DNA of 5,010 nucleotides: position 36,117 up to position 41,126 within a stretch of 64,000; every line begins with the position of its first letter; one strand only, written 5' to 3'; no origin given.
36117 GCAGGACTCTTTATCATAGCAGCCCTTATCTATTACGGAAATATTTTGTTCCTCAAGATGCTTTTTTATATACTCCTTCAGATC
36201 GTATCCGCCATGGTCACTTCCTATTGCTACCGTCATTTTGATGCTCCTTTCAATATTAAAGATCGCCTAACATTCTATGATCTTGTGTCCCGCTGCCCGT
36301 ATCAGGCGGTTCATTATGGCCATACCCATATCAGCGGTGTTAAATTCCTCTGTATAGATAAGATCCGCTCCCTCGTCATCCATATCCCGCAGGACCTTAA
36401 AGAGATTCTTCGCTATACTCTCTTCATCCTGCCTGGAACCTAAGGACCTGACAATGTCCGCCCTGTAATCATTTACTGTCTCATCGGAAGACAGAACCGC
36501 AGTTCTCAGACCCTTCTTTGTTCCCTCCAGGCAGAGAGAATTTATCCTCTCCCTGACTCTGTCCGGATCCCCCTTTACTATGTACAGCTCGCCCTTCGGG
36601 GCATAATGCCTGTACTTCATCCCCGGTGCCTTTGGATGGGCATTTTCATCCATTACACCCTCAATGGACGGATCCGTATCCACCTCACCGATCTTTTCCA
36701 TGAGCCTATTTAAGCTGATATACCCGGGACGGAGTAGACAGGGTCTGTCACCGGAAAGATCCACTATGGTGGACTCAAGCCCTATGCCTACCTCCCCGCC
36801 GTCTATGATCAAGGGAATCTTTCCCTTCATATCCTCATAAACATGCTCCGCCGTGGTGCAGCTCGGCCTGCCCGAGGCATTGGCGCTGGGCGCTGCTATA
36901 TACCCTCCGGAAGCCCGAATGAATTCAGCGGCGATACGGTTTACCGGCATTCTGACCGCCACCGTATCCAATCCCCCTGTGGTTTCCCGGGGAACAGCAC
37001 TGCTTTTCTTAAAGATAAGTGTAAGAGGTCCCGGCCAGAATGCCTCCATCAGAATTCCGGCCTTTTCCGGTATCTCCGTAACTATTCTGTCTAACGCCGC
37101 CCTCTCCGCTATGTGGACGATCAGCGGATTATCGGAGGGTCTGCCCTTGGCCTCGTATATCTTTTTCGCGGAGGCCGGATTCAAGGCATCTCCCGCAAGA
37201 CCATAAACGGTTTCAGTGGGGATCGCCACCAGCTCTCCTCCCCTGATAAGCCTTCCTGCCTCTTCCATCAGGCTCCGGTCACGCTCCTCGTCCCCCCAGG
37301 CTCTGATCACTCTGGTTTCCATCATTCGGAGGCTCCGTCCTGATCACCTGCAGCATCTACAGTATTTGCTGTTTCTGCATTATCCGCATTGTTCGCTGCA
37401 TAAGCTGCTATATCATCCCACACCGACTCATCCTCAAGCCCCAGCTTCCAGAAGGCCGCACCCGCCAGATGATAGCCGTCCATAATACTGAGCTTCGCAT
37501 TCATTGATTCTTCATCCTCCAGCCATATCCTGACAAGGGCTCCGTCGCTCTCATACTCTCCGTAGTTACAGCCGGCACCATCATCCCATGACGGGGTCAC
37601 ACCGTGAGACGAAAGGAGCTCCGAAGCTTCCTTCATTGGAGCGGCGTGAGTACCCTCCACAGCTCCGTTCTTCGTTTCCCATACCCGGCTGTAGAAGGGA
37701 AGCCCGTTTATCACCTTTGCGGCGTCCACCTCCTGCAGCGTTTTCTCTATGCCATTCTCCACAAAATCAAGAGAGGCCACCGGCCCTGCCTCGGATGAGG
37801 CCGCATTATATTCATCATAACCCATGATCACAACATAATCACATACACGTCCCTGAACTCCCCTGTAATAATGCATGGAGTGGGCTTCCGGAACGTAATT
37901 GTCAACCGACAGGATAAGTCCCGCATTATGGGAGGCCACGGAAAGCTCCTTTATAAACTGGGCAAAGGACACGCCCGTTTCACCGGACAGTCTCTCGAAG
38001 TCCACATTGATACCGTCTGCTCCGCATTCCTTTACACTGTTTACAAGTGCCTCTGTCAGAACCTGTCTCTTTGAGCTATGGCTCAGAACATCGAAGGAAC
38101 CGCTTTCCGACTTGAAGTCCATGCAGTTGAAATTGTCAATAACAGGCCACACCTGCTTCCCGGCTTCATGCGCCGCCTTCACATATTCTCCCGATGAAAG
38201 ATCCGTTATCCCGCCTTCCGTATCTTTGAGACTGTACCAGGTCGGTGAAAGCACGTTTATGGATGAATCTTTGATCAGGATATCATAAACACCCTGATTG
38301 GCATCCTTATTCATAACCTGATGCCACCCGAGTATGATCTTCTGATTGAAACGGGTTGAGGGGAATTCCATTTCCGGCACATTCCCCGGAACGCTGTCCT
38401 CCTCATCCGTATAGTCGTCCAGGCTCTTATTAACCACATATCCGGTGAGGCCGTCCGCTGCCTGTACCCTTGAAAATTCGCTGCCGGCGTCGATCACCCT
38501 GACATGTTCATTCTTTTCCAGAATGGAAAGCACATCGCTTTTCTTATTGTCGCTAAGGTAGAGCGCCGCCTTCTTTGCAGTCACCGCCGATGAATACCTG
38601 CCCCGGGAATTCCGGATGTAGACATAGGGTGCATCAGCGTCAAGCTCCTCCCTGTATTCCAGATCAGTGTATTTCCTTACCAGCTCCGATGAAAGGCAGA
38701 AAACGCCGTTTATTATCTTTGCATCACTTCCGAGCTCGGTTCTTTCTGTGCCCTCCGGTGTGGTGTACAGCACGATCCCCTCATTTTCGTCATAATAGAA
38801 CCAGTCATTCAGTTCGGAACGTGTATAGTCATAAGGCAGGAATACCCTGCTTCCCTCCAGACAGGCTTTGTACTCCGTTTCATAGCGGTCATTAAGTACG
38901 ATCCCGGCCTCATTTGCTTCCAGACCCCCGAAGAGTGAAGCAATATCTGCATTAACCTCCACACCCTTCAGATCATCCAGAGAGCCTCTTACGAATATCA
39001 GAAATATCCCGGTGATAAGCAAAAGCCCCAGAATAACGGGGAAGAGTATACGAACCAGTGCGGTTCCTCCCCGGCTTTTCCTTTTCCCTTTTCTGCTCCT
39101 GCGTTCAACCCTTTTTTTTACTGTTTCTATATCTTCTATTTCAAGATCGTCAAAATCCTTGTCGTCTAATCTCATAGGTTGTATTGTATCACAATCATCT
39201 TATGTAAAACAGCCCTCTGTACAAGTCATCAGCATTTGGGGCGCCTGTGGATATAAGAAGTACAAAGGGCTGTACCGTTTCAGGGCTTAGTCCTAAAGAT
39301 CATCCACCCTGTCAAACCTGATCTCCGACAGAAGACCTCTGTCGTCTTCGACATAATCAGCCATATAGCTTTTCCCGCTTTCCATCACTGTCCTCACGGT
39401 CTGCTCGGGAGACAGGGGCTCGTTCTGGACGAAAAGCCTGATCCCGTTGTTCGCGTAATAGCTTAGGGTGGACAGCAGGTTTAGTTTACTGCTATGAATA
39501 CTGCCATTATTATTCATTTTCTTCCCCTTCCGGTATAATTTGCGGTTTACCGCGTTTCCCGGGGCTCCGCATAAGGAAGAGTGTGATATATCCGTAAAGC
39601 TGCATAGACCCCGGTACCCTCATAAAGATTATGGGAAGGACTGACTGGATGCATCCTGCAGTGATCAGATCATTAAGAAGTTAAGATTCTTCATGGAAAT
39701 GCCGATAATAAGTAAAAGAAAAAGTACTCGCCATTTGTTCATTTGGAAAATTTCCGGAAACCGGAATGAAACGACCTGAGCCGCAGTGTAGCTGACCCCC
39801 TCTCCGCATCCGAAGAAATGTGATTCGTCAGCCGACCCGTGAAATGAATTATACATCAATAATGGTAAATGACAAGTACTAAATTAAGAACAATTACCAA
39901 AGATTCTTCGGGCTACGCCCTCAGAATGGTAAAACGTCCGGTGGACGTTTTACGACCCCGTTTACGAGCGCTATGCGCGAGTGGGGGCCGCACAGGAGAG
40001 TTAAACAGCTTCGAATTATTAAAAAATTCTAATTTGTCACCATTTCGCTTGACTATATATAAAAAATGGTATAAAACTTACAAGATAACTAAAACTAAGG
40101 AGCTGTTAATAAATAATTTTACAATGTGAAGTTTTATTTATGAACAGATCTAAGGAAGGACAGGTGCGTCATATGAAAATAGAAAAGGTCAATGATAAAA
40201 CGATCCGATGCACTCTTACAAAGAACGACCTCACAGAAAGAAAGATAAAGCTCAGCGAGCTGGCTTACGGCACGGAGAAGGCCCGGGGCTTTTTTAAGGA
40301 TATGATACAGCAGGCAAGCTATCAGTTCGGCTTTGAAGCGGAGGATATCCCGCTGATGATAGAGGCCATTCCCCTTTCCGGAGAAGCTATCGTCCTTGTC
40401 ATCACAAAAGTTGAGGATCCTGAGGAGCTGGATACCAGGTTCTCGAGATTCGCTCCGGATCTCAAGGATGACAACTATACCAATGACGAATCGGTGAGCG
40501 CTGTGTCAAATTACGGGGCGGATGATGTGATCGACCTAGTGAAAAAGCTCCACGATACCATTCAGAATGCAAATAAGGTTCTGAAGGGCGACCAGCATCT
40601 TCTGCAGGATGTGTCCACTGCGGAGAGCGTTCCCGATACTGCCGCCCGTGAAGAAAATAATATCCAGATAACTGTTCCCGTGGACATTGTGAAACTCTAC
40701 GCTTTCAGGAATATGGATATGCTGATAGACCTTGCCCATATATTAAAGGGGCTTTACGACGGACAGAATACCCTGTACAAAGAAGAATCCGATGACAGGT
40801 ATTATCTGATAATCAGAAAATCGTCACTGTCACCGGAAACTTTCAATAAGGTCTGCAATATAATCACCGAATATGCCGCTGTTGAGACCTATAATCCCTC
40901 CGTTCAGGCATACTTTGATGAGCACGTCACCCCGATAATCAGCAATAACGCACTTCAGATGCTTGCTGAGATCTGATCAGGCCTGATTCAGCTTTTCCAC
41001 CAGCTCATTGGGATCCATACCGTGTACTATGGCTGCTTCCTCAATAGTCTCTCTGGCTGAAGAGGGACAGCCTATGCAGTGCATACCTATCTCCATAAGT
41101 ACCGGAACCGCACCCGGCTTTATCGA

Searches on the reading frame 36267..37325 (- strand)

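Call 49: search_protein_families(library=pfam, proteins=[window:36267-37325:-], max_evalue=0.0001)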
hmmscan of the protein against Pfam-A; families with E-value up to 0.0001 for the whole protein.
window:36267-37325:- (352 aa): 2 families
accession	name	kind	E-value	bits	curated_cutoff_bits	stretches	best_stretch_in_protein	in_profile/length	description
PF01300.24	Sua5_yciO_yrdC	-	7.3e-59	198.7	25.1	1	26-201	2-178/178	Telomere recombination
PF03481.19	Sua5_C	-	3.6e-36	125.1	22.9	1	208-346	6-136/136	Threonylcarbamoyl-AMP synthase, C-terminal domain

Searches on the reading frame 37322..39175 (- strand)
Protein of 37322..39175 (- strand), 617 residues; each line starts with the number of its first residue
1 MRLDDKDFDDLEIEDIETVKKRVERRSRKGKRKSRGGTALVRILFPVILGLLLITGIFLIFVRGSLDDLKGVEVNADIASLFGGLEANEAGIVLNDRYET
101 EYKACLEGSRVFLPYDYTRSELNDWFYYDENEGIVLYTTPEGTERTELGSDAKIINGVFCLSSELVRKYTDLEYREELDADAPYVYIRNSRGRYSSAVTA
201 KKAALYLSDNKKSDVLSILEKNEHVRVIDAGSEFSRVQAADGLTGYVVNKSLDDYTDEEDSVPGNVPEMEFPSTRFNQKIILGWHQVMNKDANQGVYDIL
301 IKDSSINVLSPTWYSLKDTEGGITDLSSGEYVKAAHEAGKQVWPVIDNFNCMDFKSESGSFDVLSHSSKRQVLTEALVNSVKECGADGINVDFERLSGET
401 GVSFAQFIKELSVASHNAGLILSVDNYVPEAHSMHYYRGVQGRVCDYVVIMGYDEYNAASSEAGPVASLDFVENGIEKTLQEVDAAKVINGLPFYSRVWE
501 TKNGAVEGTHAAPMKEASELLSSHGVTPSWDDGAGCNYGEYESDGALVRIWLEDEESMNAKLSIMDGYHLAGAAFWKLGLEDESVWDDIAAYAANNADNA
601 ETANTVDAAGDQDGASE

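Call 49: search_protein_families(library=pfam, proteins=[window:37322-39175:-], max_evalue=0.0001)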
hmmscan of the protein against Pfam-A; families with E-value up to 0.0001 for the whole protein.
window:37322-39175:- (617 aa): 1 family
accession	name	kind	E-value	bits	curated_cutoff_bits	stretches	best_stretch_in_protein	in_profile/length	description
PF00704.34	Glyco_hydro_18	-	1.7e-23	84.2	29.6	1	359-579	78-315/317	Glycosyl hydrolases family 18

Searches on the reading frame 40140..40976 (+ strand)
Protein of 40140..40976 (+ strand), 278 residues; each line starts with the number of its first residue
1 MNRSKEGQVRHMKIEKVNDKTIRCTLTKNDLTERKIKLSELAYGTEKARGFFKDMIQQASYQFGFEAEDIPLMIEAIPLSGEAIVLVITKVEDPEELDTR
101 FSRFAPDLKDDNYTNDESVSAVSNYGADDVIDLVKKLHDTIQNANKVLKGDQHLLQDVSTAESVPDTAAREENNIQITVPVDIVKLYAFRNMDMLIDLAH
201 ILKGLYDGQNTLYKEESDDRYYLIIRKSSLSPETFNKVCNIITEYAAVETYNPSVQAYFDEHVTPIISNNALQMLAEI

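Call 65: search_protein_families(library=pfam, proteins=[window:40140-40976:+], max_evalue=0.0001)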
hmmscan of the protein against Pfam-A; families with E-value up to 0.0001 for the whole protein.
window:40140-40976:+ (278 aa): 1 family
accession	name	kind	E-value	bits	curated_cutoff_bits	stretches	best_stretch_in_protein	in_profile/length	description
PF05389.17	MecA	-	4.2e-70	236.3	22.5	1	12-275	1-221/221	Negative regulator of genetic competence (MecA)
